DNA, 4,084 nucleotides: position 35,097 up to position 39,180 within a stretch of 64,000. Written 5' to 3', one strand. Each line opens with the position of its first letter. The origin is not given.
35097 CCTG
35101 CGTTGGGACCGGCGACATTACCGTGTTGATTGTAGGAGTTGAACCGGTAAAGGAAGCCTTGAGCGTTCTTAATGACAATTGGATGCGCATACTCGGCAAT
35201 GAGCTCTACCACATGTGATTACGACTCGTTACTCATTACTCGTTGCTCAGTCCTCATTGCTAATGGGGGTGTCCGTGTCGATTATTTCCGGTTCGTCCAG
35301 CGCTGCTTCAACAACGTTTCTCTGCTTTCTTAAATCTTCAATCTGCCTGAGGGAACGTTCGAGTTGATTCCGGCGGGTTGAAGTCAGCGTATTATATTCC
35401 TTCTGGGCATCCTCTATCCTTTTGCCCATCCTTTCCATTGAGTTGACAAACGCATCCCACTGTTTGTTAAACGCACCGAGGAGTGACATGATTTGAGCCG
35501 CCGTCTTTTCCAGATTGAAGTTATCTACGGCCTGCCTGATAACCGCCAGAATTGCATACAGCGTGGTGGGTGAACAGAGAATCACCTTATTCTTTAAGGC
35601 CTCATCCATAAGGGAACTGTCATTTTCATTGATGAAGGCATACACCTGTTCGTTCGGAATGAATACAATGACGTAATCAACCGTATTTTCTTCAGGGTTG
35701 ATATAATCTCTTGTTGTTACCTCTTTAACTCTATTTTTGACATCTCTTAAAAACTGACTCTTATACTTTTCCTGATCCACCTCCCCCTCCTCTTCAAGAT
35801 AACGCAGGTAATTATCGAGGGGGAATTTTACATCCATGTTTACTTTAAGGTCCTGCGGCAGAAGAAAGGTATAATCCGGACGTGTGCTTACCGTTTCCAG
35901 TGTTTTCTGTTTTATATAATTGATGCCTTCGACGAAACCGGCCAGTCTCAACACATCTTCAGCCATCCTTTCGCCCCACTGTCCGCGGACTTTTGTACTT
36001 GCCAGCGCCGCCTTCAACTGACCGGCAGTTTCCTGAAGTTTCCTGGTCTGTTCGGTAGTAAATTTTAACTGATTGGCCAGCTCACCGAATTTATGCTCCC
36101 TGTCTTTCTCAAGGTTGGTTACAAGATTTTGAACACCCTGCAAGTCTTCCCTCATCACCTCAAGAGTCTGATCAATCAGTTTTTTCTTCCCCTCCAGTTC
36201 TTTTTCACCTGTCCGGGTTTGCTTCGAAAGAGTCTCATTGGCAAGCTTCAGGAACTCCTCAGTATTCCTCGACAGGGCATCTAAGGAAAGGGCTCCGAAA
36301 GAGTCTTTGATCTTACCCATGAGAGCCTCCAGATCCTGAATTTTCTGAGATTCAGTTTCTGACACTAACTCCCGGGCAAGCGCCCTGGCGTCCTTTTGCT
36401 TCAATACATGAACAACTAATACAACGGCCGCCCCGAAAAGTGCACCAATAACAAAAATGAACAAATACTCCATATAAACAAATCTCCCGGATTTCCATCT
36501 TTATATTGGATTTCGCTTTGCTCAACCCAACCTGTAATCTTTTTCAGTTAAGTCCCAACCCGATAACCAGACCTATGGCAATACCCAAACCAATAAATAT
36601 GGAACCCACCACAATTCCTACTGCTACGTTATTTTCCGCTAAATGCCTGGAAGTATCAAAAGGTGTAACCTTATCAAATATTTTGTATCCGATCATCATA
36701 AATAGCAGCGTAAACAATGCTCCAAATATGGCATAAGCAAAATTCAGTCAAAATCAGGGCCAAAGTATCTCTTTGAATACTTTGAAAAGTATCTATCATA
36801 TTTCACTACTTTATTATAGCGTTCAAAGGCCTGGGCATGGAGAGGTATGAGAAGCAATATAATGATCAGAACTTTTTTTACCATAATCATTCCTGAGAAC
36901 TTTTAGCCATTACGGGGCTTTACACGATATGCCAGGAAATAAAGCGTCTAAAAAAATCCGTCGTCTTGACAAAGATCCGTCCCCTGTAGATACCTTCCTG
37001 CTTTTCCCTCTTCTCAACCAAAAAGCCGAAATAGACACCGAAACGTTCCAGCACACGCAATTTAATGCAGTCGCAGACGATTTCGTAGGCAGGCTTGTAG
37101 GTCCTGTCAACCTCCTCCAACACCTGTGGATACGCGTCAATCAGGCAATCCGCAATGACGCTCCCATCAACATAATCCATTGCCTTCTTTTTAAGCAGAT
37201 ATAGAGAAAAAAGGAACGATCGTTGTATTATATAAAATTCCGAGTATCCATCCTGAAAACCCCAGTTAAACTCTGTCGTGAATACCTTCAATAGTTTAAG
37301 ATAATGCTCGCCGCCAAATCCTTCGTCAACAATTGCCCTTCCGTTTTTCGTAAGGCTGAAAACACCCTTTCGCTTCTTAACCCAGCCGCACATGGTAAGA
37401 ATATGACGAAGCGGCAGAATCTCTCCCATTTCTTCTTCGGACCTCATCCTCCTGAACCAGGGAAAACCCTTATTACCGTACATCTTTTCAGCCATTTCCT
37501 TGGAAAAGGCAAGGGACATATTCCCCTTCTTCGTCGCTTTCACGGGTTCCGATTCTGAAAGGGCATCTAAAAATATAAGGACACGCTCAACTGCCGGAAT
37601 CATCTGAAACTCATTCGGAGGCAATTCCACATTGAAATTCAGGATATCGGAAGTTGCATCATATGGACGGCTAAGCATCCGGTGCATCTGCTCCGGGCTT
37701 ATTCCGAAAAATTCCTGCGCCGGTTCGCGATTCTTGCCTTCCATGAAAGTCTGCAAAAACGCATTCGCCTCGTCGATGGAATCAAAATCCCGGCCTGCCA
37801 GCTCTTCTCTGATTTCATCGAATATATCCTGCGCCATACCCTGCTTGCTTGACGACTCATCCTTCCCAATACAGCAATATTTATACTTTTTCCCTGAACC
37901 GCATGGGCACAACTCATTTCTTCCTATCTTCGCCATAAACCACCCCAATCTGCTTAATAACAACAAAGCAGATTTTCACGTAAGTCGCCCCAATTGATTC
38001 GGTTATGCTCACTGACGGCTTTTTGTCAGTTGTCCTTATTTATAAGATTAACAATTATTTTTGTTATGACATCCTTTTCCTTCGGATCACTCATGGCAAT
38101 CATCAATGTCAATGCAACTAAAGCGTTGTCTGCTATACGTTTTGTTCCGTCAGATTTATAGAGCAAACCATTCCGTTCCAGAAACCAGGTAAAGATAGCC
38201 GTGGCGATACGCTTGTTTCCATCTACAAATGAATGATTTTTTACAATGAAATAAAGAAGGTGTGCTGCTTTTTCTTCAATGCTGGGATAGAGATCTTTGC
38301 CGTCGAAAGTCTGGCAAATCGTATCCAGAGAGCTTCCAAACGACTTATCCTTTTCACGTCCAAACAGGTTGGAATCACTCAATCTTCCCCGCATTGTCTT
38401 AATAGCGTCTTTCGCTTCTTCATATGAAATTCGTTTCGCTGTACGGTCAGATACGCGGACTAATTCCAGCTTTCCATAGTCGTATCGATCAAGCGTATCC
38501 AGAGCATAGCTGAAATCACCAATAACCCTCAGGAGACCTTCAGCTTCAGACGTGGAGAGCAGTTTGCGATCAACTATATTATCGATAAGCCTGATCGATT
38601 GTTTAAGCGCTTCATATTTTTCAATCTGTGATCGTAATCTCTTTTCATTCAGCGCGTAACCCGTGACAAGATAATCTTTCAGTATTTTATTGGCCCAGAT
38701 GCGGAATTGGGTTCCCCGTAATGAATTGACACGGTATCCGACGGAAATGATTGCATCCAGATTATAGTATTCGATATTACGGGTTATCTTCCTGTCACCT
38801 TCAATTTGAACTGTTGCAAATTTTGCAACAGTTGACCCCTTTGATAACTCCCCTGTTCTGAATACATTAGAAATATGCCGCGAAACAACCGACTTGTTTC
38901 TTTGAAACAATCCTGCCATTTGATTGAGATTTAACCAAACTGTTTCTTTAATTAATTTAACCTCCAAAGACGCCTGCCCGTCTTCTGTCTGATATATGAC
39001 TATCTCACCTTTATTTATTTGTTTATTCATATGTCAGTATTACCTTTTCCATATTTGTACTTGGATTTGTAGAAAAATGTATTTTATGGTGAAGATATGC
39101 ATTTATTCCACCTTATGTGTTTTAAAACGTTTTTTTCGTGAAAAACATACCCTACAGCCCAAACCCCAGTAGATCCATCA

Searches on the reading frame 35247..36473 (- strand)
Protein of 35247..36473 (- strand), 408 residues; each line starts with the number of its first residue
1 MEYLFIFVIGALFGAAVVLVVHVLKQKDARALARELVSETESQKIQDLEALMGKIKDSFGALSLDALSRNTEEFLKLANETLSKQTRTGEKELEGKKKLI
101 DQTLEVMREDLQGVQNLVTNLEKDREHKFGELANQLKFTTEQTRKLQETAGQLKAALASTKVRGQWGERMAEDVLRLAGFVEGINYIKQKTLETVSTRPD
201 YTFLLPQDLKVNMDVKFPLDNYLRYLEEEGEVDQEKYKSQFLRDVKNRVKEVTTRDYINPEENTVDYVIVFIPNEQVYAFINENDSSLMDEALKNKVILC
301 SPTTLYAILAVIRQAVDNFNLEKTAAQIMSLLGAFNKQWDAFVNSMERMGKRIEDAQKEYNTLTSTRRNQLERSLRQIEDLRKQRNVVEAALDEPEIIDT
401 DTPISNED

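Call 3: search_protein_families(library=pfam, proteins=[window:35247-36473:-], max_evalue=0.01)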
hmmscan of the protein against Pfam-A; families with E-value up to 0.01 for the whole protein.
window:35247-36473:- (408 aa): 2 families
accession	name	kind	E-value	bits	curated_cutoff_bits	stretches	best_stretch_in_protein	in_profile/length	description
PF02646.22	RmuC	-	2.5e-72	243.9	26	1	100-384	3-287/291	RmuC family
PF12455.13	Dynactin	-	0.0046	16.7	25.6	1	64-156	190-285/286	Dynein associated protein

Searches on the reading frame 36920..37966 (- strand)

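Call 3: search_protein_families(library=pfam, proteins=[window:36920-37966:-], max_evalue=0.01)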
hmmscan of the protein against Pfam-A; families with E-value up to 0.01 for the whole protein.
window:36920-37966:- (348 aa): 1 family
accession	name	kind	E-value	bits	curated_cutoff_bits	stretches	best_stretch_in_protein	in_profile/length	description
PF02810.21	SEC-C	-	2.9e-09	37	20.4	1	16-32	1-17/19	SEC-C motif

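Call 4: search_protein_families(library=padloc, proteins=[window:36920-37966:-], max_evalue=0.01)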
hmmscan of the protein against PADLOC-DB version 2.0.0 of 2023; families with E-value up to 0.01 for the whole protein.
window:36920-37966:- (348 aa): 4 families
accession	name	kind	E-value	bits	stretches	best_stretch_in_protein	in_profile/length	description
PDLC00833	E1-E2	-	5.8e-06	24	1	12-38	170-196/222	E1-E2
PDLC04917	PDC-S12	-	6.7e-06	24.1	1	12-33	196-217/218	-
PDLC00865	E2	-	5.8e-05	20.6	1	12-38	168-194/219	E2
PDLC00872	E2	-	0.00016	19.3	1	13-38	167-192/216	E2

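Call 32: search_protein_families(library=ncbifam, proteins=[window:36920-37966:-], max_evalue=0.001)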
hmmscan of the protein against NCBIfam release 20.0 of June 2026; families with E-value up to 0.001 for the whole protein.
window:36920-37966:- (348 aa): 6 families
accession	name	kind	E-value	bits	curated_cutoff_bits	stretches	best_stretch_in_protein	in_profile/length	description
NF004088.0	PRK05590.1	equivalog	2.4e-08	34.5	140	1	12-32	143-163/166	hypothetical protein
NF002449.0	PRK01617.1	equivalog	3.1e-06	27.6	141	1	12-32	132-152/154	hypothetical protein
TIGR04102.1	SWIM_PBPRA1643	hypoth_equivalog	4.4e-06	27.1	68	1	12-32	87-107/108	PBPRA1643 family SWIM/SEC-C metal-binding motif protein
NF007704.0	PRK10396.1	equivalog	3.5e-05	23.9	149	1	12-33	199-220/221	hypothetical protein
NF002592.0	PRK02250.1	equivalog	0.00015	21.9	158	1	12-32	146-166/167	hypothetical protein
NF001213.0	PRK00183.1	equivalog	0.00022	21.3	158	1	13-33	133-153/157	hypothetical protein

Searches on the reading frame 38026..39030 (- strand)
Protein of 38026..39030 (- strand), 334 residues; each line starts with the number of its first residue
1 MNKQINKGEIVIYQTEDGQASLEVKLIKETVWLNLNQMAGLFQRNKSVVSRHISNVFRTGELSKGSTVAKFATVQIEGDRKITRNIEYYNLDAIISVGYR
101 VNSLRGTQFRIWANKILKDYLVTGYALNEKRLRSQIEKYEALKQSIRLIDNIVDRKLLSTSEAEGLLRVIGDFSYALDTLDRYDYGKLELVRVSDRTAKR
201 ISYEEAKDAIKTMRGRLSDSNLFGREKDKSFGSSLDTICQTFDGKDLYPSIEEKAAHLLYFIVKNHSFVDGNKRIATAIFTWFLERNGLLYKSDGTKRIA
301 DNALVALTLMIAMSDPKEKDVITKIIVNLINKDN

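Call 3: search_protein_families(library=pfam, proteins=[window:38026-39030:-], max_evalue=0.01)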
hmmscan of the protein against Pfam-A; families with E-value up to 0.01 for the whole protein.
window:38026-39030:- (334 aa): 2 families
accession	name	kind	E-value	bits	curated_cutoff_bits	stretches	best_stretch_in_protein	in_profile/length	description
PF13310.11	Virulence_RhuM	-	4.7e-27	95.3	33.7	1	66-148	1-86/252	Virulence protein RhuM family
PF02661.23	Fic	-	8.2e-12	46.3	24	1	226-284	23-93/93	Fic/DOC family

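Call 4: search_protein_families(library=padloc, proteins=[window:38026-39030:-], max_evalue=0.01)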
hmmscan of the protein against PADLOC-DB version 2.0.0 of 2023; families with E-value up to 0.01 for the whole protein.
window:38026-39030:- (334 aa): 40 families (the best 25 are shown)
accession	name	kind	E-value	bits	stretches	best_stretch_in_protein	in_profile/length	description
PDLC04965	PDC-S23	-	2e-137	456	1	7-332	4-325/327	-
PDLC04964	PDC-S23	-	2.1e-118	393.3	1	7-332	3-329/331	-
PDLC04963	PDC-S23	-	2.9e-118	392.9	1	9-332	3-309/312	-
PDLC04854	PDC-S05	-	6.4e-73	242.9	1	6-214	2-206/212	-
PDLC04848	PDC-S05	-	4.8e-61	204.9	2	9-213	4-203/291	-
PDLC04872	PDC-S05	-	1e-59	198.7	1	7-145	4-142/152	-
PDLC04876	PDC-S05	-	1.3e-53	179.4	1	1-147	1-151/174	-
PDLC04858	PDC-S05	-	1.6e-53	178.1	1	3-137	3-131/138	-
PDLC04879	PDC-S05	-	4.3e-53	178.6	1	6-157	3-155/285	-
PDLC04853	PDC-S05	-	2e-52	176.4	1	3-149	3-149/336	-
PDLC04843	PDC-S05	-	1.2e-51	173.8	1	6-135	4-130/330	-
PDLC04851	PDC-S05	-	1.6e-51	173.4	1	1-149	1-155/342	-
PDLC04852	PDC-S05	-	5.3e-51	171.5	1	4-149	7-155/346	-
PDLC04870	PDC-S05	-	2.9e-48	162.1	1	4-145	5-144/214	-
PDLC04874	PDC-S05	-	4.3e-45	151.2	1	8-145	6-138/165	-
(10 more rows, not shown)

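Call 32: search_protein_families(library=ncbifam, proteins=[window:38026-39030:-], max_evalue=0.001)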
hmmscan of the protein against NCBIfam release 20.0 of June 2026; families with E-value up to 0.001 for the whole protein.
window:38026-39030:- (334 aa): 1 family
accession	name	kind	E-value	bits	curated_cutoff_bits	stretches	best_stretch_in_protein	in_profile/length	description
TIGR01550.1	DOC_P1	subfamily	1e-09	38.6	38.65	1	243-296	41-96/122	type II toxin-antitoxin system death-on-curing family toxin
